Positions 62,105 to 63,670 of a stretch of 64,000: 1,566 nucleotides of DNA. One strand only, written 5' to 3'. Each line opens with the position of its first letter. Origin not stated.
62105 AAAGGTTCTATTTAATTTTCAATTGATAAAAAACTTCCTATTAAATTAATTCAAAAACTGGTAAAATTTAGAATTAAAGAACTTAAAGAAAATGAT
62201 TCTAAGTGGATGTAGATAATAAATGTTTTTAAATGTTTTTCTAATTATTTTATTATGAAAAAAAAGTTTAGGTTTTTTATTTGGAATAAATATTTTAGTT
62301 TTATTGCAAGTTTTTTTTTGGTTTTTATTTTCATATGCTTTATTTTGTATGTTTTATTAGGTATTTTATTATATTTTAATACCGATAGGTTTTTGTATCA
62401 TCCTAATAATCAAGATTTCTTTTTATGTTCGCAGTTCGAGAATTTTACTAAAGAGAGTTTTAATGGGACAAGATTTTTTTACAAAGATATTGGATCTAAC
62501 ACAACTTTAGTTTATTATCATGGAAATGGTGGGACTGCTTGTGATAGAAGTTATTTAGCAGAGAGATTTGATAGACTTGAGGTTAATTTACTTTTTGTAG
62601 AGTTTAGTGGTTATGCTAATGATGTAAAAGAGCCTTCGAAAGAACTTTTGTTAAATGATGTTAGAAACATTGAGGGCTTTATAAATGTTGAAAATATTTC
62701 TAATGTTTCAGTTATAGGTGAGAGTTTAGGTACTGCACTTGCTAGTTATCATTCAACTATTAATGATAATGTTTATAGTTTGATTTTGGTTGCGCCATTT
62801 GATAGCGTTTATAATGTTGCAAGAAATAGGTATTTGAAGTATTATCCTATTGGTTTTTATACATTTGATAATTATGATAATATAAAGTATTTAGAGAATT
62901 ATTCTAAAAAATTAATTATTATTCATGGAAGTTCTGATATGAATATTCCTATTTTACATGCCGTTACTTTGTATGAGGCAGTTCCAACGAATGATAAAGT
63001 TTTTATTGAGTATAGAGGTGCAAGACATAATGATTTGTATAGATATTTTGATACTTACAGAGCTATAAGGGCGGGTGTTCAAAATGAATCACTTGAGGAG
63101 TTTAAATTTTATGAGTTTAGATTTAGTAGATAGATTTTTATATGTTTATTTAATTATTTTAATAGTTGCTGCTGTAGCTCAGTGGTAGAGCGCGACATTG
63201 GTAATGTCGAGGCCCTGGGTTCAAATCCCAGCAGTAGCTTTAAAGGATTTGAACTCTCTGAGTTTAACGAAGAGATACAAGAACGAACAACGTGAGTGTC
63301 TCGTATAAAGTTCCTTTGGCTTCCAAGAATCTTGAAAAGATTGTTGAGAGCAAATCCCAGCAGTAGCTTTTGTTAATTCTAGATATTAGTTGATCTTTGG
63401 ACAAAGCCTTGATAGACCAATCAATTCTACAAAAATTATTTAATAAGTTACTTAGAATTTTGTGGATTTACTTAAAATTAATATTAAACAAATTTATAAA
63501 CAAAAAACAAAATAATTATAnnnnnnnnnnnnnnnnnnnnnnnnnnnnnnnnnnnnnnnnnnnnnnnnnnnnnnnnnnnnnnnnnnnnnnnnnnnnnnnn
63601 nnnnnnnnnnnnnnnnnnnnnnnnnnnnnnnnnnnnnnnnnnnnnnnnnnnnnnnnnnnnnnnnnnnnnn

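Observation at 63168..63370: tRNA-Thr followed by an exact 20-nt duplicate of its 3' end, with an anti-T-loop segment in between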

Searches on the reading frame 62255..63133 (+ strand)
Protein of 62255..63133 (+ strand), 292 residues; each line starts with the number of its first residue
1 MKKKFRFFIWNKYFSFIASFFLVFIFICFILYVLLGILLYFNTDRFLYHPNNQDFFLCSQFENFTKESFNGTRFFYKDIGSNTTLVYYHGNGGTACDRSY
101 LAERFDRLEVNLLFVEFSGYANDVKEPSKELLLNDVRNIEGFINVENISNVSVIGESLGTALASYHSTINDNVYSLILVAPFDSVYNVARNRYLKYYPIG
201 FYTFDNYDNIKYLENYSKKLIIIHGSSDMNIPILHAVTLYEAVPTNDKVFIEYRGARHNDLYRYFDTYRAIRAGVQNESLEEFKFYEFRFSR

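Call 11: find_encoding_contigs(protein=window:62255-63133:+, flank=10000, max_places=10)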
Protein window:62255-63133:+ (292 aa): 2 contigs read that carry it; 2 places shown.
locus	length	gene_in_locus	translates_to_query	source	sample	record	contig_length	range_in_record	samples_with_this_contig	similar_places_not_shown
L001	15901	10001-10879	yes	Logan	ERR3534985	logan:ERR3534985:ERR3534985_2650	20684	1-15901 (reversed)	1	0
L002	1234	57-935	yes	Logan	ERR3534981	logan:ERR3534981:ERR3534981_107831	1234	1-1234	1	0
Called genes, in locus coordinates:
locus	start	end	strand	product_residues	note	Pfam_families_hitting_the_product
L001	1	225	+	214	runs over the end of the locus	PF02224:Cytidylate_kin, PF13189:Cytidylate_kin2, PF13238:AAA_18 (weak), PF13207:AAA_17 (faint)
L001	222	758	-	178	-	-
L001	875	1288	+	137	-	PF21485:IF5A-like_N, PF08207:EFP_N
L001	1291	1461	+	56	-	-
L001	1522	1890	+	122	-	PF04472:SepF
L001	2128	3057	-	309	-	PF13691:Lactamase_B_4 (faint), PF23023:Anti-Pycsar_Apyc1, PF00753:Lactamase_B, PF12706:Lactamase_B_2 (faint)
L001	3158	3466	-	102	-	-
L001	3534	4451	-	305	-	PF00574:CLP_protease (faint), PF25145:NfeD1b_N, PF01343:Peptidase_S49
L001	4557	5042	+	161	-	-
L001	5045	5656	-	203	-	PF00881:Nitroreductase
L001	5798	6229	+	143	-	PF12802:MarR_2, PF01047:MarR (weak)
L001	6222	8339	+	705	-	PF03176:MMPL, PF00873:ACR_tran (weak), PF02460:Patched, PF12349:Sterol-sensing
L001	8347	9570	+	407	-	PF07705:CARDB (faint)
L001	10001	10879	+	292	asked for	PF12146:Hydrolase_4 (faint)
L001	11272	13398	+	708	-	-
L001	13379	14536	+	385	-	-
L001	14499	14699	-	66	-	-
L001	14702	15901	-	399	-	?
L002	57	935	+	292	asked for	PF12146:Hydrolase_4 (faint)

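Call 21: find_homologous_proteins(query=window:62255-63133:+)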
Query window:62255-63133:+ (292 aa): 38 proteins with E <= 0.001 among 771 candidates.
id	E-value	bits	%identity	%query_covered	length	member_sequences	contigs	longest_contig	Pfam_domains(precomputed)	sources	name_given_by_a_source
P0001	7.9e-191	651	100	100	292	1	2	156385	PF12146.16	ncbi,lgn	-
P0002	4.3e-118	412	64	95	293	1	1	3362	PF00561.27,PF12146.16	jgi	jgi:esterase/lipase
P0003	3.4e-116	406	60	97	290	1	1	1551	PF00561.27,PF12146.16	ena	-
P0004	1.2e-106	374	61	89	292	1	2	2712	-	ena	-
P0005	2.9e-100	353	60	89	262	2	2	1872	PF00326.28,PF00561.27,PF12146.16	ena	-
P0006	2.3e-79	285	51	80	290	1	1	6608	PF00561.27,PF12146.16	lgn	-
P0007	8.5e-75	270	50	92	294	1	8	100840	PF12146.16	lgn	-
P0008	5.6e-69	251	50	85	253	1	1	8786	-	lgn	-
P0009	4.5e-62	228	45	91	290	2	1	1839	PF12146.16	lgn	-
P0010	1.3e-61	227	43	88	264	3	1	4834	PF06342.19,PF00561.27,PF12146.16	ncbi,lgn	-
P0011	3.5e-60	222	45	82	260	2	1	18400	PF00561.27,PF12146.16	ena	-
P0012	1.1e-59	220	43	78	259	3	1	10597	PF00561.27,PF12146.16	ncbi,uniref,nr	ncbi:alpha/beta hydrolase [Candidatus Vampirococcus lugosii]|uniref:Alpha/beta hydrolase n=2 Tax=Can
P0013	3.8e-59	218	43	86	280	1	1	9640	PF00561.27,PF12146.16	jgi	jgi:esterase/lipase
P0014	5.4e-59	218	42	88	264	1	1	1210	PF06342.19,PF00561.27,PF12146.16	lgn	-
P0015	7.4e-59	217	43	88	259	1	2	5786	PF00326.28,PF00561.27,PF12146.16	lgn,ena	-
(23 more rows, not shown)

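Call 22: find_encoding_contigs(protein=P0002, flank=3000, max_places=4)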
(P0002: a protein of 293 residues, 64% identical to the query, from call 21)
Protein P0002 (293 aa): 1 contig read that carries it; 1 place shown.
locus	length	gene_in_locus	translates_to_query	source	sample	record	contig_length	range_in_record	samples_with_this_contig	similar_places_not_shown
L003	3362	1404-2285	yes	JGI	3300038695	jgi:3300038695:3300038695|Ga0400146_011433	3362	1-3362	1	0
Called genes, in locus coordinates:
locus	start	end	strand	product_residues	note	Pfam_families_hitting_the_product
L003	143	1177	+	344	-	PF26233:NicX (faint)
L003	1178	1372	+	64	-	PF09962:DUF2196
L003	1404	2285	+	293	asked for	PF12146:Hydrolase_4 (faint), PF00561:Abhydrolase_1 (faint)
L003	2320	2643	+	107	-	-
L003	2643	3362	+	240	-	?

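Call 23: find_encoding_contigs(protein=P0004, flank=3000, max_places=4)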
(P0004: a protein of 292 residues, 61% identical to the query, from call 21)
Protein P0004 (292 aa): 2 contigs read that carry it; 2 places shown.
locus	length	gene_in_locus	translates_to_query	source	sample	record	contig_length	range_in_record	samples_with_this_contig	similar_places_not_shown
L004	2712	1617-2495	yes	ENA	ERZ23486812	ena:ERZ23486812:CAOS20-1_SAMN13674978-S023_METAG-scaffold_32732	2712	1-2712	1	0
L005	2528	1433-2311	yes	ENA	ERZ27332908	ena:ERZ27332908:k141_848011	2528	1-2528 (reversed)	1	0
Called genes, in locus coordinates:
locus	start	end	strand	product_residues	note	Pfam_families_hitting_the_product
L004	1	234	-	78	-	?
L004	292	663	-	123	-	-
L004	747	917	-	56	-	-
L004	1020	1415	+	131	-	-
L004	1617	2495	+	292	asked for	-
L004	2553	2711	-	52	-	?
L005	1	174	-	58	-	?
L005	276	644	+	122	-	PF00828:Ribosomal_L27A (weak)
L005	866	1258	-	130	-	PF01042:Ribonuc_L-PSP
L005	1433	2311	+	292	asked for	-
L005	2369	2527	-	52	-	?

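Call 24: find_encoding_contigs(protein=P0007, flank=10000, max_places=4)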
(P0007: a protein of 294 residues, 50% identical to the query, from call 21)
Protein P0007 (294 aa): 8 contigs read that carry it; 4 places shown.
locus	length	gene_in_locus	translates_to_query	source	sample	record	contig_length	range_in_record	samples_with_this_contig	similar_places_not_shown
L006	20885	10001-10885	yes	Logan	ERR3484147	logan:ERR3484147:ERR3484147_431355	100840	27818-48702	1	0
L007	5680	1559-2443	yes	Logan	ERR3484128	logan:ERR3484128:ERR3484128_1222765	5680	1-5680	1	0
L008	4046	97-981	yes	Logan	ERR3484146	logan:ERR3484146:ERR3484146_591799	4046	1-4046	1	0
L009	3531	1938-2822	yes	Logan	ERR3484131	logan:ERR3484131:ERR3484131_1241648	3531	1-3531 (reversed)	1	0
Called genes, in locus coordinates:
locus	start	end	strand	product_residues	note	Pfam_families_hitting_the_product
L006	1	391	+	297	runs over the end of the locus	PF00924:MS_channel_2nd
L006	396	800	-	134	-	PF08818:DUF1801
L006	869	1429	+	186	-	PF13532:2OG-FeII_Oxy_2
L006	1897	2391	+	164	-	PF03703:bPH_2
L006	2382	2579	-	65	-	PF09962:DUF2196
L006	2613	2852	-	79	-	-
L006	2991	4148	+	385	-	PF04851:ResIII, PF00270:DEAD, PF00271:Helicase_C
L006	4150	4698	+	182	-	PF00226:DnaJ (weak)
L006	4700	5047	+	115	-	PF03960:ArsC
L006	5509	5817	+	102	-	-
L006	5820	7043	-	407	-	PF00270:DEAD, PF04851:ResIII, PF00271:Helicase_C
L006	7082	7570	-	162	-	-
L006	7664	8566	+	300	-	PF12697:Abhydrolase_6 (weak), PF12146:Hydrolase_4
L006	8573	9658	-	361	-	PF04116:FA_hydroxylase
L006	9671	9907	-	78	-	PF06348:DUF1059 (weak)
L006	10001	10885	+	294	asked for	PF12146:Hydrolase_4 (faint)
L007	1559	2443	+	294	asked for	PF12146:Hydrolase_4 (faint)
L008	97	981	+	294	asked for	PF12146:Hydrolase_4 (faint)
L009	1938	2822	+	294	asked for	PF12146:Hydrolase_4 (faint)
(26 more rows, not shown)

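Call 84: search_protein_families(library=pfam, proteins=[L001:11272-13398:+], max_evalue=0.0001)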
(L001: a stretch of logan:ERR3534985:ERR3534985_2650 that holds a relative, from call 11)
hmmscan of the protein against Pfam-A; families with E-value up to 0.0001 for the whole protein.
L001:11272-13398:+ (708 aa): 1 family
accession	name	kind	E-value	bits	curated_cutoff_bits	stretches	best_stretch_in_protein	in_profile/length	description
PF19030.6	TSP1_ADAMTS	-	3.3e-05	24.5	23.8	1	615-667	1-55/55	Thrombospondin type 1 domain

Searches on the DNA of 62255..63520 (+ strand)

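Call 12: search_rna_families(source=window, start=63100, end=63520, threshold=evalue, max_evalue=10, show_alignments=3)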
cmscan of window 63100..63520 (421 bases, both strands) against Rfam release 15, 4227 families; matches with E-value up to 10: 4.
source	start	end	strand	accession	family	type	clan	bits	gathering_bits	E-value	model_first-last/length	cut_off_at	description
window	63168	63239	+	RF00005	tRNA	Gene; tRNA;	CL00001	73.9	29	1.7e-16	1-71/71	no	tRNA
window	63168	63238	+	RF01684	mascRNA-menRNA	Gene;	-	26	42.5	0.0036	1-56/56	no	MALAT1-associated small cytoplasmic RNA/MEN beta RNA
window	63456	63483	+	RF04072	mir-7386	Gene; miRNA;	-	19.1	44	0.45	18-45/59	no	mir-7386 microRNA precursor family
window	63168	63240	-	RF04354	Plastid-ycf2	Cis-reg;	-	16.8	65.7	0.97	1-75/75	no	Plastid-ycf2 5UTR RNA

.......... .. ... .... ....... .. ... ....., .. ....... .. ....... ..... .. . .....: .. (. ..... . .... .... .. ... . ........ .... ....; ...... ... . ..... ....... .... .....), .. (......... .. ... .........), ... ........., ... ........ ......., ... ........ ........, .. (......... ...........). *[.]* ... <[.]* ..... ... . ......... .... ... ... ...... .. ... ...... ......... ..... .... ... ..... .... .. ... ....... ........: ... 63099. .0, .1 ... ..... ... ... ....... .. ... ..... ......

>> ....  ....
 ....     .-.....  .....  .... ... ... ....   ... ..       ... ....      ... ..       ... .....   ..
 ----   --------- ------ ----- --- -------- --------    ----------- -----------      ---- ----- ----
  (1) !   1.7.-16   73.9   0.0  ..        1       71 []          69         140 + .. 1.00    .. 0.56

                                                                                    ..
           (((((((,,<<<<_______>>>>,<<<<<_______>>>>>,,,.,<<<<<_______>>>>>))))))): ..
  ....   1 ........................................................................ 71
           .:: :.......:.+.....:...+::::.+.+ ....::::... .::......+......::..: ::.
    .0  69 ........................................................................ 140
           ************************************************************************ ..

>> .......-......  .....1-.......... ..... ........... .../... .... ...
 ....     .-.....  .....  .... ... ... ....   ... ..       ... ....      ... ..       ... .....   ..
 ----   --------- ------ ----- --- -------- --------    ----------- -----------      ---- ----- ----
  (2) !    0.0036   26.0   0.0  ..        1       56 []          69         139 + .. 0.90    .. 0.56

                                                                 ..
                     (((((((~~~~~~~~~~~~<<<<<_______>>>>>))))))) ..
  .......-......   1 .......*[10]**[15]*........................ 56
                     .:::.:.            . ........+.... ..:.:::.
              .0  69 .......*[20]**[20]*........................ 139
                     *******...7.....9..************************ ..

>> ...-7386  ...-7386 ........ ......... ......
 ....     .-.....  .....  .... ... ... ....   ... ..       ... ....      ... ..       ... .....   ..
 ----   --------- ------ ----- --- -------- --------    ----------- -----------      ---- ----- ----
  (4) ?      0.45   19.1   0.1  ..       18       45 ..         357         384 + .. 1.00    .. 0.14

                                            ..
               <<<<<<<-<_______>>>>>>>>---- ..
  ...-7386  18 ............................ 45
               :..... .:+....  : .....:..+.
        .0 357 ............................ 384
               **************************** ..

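Call 56: search_rna_families(sources=[L131, L153, L138, L155, L005], threshold=evalue, max_evalue=1)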
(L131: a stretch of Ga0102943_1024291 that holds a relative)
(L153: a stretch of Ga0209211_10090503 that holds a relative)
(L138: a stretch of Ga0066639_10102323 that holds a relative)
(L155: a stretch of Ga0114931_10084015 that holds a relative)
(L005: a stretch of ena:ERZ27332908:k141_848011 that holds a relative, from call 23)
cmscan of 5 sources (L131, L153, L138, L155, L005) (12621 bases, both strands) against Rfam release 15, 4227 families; matches with E-value up to 1: 7.
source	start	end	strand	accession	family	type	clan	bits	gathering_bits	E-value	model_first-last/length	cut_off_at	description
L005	656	730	+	RF00005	tRNA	Gene; tRNA;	CL00001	64.9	29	1.6e-12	1-71/71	no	tRNA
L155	797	878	+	RF00005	tRNA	Gene; tRNA;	CL00001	57.7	29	1.5e-10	1-71/71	no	tRNA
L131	890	964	-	RF00005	tRNA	Gene; tRNA;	CL00001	53.5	29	2.1e-09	1-71/71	no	tRNA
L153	1543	1616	-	RF00005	tRNA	Gene; tRNA;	CL00001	51.6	29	7.3e-09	1-71/71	no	tRNA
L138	466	539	+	RF00005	tRNA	Gene; tRNA;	CL00001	45.3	29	3.8e-07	1-71/71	no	tRNA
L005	656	731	-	RF04354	Plastid-ycf2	Cis-reg;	-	27.1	65.7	0.043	1-75/75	no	Plastid-ycf2 5UTR RNA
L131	889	964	+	RF04354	Plastid-ycf2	Cis-reg;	-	25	65.7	0.16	1-75/75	no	Plastid-ycf2 5UTR RNA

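Call 75: search_dna_similar(query=window:63200-63400:+, collection=phages, mode=distant, max_evalue=0.01)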
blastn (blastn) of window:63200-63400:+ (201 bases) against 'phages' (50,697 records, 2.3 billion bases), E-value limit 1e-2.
No match.
